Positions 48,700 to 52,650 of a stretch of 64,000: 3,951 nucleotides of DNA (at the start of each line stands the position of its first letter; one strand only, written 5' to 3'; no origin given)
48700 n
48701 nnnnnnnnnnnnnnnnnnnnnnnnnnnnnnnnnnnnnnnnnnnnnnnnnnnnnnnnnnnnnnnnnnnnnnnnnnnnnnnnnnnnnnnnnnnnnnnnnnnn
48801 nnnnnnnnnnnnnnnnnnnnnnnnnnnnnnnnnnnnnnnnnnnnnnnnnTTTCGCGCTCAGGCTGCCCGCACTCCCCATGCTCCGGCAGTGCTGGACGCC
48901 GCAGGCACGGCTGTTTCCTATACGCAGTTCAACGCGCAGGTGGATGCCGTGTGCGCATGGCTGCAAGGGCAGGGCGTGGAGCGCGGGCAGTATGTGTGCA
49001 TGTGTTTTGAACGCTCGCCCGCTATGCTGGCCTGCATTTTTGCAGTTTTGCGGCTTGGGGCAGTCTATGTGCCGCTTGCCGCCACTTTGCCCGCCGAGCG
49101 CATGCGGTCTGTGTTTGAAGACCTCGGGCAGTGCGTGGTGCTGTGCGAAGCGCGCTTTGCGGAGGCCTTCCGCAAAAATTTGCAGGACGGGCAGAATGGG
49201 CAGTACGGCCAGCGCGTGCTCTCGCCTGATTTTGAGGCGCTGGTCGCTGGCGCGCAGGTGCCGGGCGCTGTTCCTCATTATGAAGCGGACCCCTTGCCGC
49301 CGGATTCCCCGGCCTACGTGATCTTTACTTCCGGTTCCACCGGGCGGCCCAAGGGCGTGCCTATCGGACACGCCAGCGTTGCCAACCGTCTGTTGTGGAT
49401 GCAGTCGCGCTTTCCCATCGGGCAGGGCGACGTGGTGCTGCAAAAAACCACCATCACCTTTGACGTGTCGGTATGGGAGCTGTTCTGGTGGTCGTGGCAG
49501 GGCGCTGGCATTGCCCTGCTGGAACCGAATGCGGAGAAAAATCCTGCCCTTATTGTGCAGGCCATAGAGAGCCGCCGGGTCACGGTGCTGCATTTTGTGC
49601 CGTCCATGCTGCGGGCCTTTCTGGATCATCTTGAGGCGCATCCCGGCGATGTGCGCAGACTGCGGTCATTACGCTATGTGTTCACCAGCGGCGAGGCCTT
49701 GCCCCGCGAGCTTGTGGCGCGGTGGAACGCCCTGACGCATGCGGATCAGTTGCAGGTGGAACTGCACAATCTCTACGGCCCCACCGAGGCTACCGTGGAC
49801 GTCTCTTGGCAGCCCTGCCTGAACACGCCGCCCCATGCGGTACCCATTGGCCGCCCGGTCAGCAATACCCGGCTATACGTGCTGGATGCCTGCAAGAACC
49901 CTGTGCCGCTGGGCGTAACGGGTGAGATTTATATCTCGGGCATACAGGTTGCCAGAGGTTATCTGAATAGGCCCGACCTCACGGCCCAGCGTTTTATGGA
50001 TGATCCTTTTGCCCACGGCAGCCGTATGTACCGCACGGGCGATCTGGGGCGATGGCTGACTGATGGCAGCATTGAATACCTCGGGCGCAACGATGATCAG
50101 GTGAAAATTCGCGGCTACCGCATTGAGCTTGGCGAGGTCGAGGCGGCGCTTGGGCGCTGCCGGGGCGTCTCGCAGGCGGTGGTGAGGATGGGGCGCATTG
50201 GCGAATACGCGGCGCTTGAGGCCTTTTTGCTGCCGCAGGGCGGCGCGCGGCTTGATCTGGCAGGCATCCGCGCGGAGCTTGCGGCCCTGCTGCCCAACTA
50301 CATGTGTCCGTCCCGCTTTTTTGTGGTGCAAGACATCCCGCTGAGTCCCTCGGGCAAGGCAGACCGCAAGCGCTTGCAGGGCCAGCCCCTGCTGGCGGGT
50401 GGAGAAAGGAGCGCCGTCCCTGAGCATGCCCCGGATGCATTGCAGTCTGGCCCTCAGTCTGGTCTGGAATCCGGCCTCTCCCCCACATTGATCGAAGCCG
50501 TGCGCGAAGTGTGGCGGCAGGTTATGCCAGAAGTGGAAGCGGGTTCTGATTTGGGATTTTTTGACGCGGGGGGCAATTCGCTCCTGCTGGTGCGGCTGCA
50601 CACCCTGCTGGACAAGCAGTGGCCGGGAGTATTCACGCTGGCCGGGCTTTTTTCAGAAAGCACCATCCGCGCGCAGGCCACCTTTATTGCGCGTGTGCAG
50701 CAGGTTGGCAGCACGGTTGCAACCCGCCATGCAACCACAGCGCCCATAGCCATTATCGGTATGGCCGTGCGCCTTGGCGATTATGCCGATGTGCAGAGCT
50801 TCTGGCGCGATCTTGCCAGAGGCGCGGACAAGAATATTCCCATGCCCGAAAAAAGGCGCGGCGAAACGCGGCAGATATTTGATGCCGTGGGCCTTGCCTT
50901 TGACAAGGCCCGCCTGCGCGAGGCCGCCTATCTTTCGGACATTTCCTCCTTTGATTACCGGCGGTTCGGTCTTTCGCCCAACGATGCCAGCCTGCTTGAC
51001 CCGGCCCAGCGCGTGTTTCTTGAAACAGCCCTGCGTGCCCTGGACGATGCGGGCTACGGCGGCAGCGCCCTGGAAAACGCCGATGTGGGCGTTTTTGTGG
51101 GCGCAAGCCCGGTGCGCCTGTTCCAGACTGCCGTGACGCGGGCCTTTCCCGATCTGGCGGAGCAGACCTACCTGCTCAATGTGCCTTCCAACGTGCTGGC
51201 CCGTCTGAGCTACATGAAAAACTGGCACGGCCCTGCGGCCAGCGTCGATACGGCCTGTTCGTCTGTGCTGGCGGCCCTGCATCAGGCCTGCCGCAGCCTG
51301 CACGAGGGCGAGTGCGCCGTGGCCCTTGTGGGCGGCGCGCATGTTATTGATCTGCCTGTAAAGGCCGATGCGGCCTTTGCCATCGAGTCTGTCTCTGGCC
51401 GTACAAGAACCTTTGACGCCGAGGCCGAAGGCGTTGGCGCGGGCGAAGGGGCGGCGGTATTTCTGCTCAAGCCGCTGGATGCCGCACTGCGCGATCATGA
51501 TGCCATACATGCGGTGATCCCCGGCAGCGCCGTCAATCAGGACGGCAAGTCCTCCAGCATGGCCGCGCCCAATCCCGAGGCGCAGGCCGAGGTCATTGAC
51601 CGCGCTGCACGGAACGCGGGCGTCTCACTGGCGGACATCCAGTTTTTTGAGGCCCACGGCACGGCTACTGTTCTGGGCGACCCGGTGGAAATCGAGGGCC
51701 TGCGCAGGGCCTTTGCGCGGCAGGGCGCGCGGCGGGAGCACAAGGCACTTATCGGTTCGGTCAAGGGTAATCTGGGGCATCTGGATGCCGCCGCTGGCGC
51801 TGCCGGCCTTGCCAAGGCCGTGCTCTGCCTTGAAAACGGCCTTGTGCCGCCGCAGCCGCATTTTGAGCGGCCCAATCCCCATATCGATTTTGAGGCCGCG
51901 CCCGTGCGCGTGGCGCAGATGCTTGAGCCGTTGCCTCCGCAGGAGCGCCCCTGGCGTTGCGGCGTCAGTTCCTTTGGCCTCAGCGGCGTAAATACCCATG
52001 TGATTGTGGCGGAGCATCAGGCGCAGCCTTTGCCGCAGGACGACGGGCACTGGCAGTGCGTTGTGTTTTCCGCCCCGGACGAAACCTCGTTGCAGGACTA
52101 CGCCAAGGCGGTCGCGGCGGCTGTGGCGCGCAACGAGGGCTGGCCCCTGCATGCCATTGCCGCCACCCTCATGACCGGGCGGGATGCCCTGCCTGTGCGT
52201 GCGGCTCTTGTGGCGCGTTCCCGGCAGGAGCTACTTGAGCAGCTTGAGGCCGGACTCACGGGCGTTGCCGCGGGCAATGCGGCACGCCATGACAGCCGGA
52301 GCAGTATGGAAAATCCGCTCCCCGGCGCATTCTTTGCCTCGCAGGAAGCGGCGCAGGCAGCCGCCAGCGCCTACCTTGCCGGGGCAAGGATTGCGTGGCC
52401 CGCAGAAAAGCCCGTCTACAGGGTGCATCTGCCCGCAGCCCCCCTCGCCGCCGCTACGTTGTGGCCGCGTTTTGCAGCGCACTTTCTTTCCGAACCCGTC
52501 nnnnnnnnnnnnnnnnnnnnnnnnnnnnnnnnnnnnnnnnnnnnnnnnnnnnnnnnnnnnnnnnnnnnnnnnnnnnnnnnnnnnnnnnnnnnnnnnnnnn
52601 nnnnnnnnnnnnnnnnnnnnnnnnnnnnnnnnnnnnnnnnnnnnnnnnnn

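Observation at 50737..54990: PKS module KS-DH-KR-ACP with no acyltransferase domain (trans-AT type), and no AT gene in the window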

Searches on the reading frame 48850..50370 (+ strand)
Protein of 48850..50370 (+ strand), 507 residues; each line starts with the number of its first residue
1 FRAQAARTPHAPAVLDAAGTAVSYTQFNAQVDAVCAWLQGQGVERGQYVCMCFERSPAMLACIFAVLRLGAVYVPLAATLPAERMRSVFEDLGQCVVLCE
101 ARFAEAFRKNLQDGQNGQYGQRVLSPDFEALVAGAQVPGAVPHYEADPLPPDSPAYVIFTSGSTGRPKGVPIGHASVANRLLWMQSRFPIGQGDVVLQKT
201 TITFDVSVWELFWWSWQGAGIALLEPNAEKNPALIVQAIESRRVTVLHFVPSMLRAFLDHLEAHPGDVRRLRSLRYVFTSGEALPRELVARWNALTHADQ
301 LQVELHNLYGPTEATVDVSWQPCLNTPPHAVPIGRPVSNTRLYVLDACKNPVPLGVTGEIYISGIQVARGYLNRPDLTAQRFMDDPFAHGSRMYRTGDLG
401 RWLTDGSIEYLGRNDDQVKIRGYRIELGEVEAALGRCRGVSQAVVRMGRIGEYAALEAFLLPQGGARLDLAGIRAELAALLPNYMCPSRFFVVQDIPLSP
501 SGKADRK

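Call 58: search_solved_structures(query=window:48850-50370:+, max_evalue=1e-40, show_alignments=1)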
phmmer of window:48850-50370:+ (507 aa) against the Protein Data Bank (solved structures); distinct sequences matched with E-value up to 1e-40: 68 (the best 60 are shown).
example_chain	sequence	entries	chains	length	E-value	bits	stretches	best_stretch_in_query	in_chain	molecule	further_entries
6mfy_A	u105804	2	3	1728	5.1e-158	530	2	5-507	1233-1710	Linear gramicidin synthase subunit A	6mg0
6mfz_A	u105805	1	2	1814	6e-158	529.8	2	5-507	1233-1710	Linear gramicidin synthase subunit A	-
9be3_A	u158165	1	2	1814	6.1e-158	529.8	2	5-507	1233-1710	Linear gramicidin synthase subunit A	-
9be4_A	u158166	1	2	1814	6.1e-158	529.8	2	5-507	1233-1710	Linear gramicidin synthase subunit A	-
9meh_A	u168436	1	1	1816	6.1e-158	529.8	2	5-507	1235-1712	Linear gramicidin synthase subunit A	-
8xjz_C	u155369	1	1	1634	1.8e-157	528.2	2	154-507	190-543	Peptide synthetase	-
6p1j_A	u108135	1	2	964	5.3e-121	407.9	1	1-507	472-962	Txo2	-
5ja1_A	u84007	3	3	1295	8e-116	390.8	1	3-507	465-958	Enterobactin synthase component F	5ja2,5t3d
6oyf_A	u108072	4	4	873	3e-102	346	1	1-422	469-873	Txo1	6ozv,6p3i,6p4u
6ea3_B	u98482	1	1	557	4.9e-98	332.1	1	5-506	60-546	adenylation domain of Fuscachelin synthetase component H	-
5u89_A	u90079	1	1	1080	1.5e-95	324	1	1-507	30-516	Amino acid adenylation domain protein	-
8jbr_A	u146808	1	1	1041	5.3e-85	289.1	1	1-506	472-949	McyA protein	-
4d4g_A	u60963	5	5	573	2.5e-82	280.3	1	1-507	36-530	APNAA1 | APNA A1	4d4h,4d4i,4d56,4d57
9bfd_A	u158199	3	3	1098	7.1e-79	268.9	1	4-507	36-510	Tyrocidine synthase 1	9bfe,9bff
9bfd_B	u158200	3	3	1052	3.1e-77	263.5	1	1-507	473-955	Tyrocidine synthase 2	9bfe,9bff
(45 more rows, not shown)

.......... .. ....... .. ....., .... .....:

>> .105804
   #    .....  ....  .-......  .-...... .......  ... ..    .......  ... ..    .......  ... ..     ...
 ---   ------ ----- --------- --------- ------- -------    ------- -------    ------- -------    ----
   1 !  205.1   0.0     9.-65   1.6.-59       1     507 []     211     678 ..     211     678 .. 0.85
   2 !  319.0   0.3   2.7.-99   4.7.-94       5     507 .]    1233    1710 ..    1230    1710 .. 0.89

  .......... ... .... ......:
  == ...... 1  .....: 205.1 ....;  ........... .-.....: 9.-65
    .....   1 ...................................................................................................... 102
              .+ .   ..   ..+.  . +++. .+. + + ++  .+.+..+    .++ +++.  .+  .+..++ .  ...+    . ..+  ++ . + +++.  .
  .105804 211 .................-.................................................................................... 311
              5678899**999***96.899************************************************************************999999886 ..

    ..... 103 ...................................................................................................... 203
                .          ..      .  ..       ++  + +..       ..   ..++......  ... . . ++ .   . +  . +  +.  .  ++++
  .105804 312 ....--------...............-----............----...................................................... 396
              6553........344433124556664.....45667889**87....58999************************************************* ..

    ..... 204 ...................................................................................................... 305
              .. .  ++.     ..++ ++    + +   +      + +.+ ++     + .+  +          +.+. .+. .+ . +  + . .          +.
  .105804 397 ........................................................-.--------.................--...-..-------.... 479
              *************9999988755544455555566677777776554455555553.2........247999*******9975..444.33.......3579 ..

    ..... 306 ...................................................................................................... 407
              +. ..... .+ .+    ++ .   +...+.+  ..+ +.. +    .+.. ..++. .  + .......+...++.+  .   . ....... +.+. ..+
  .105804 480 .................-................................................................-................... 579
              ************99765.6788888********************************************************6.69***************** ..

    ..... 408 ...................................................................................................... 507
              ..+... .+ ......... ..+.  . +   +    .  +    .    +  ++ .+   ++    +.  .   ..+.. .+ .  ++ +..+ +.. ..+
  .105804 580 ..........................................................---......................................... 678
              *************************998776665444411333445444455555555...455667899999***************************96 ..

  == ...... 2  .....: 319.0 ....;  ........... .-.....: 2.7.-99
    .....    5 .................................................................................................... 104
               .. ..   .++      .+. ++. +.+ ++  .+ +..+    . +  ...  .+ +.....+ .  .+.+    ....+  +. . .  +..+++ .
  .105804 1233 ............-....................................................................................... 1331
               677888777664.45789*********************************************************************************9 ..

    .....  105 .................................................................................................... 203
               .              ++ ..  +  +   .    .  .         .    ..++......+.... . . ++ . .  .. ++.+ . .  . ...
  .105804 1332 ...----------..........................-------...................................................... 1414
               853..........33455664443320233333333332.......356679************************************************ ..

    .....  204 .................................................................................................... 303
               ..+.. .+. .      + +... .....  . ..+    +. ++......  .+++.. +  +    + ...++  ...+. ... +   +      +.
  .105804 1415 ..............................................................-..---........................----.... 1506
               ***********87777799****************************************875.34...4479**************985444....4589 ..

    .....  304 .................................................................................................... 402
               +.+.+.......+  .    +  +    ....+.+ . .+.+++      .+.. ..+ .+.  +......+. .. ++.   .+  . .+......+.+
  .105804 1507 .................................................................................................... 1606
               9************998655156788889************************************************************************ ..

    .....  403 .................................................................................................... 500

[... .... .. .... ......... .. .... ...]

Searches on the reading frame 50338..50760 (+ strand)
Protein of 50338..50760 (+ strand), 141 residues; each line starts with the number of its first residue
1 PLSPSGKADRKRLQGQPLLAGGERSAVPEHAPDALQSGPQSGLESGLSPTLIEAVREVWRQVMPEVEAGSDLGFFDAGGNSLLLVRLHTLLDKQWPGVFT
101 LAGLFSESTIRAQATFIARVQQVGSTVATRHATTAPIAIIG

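Call 27: search_protein_families(library=pfam, proteins=[window:50338-50760:+], max_evalue=0.01)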
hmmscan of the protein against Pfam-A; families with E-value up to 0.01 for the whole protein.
window:50338-50760:+ (141 aa): 1 family
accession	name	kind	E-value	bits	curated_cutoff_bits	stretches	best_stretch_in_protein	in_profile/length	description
PF00550.31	PP-binding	-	1.5e-05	25.6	20.8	1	53-117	1-67/67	Phosphopantetheine attachment site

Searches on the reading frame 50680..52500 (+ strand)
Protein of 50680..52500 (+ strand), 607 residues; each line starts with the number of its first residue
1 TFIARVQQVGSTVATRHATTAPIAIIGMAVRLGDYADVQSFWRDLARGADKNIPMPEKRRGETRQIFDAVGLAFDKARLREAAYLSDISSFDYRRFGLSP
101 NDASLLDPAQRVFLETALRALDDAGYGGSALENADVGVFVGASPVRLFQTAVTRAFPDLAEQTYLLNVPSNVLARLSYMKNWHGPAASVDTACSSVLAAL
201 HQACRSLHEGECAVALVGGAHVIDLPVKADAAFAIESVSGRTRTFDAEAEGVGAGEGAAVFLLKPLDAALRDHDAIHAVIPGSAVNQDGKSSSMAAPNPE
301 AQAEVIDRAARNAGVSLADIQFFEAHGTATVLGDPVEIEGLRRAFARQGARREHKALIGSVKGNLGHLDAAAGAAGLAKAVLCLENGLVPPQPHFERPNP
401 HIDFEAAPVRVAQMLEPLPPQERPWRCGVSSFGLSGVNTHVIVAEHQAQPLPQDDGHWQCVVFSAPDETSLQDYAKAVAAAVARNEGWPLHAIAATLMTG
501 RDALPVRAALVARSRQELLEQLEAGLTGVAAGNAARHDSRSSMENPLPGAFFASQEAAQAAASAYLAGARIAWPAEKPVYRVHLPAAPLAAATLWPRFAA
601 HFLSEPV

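Call 13: search_solved_structures(query=window:50680-52500:+, max_evalue=1e-20)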
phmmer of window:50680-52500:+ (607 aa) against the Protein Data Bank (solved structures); distinct sequences matched with E-value up to 1e-20: 93 (the best 60 are shown).
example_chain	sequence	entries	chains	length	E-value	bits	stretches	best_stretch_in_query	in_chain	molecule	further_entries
7zma_A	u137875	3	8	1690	5e-162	543.8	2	22-527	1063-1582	Putative polyketide synthase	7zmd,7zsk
8g4u_A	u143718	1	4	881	5.7e-91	309.2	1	17-536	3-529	EryAIII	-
4zdn_A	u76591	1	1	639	1.6e-90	307.7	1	21-546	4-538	AT-less polyketide synthase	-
5erb_A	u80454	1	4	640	2.3e-90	307.2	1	21-529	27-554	Polyketide synthase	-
4na1_A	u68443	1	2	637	1.6e-89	304.3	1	18-534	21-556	Polyketide synthase PksJ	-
6mhk_A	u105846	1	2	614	2.8e-89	303.6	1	19-523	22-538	Polyketide synthase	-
4na2_A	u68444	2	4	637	5.3e-88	299.4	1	18-534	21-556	Polyketide synthase PksJ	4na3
8cuy_A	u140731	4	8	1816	5.3e-87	296.1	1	20-451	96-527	Polyketide synthase PKS13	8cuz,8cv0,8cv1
7uk4_A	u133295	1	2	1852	5.5e-87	296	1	20-451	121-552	Polyketide synthase PKS13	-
4mz0_A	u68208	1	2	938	2.2e-86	294.1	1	20-446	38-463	CurL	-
4tkt_A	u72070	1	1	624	5e-85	289.5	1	22-529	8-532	AT-less polyketide synthase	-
2hg4_A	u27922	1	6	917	2e-84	287.5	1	15-540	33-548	6-Deoxyerythronolide B Synthase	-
5erf_A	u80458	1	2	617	7.9e-84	285.6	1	22-541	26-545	Polyketide synthase PksL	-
4oqj_A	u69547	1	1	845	8e-84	285.6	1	14-548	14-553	PKS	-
5eny_A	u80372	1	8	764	1.5e-83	284.6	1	22-539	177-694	Polyketide synthase PksL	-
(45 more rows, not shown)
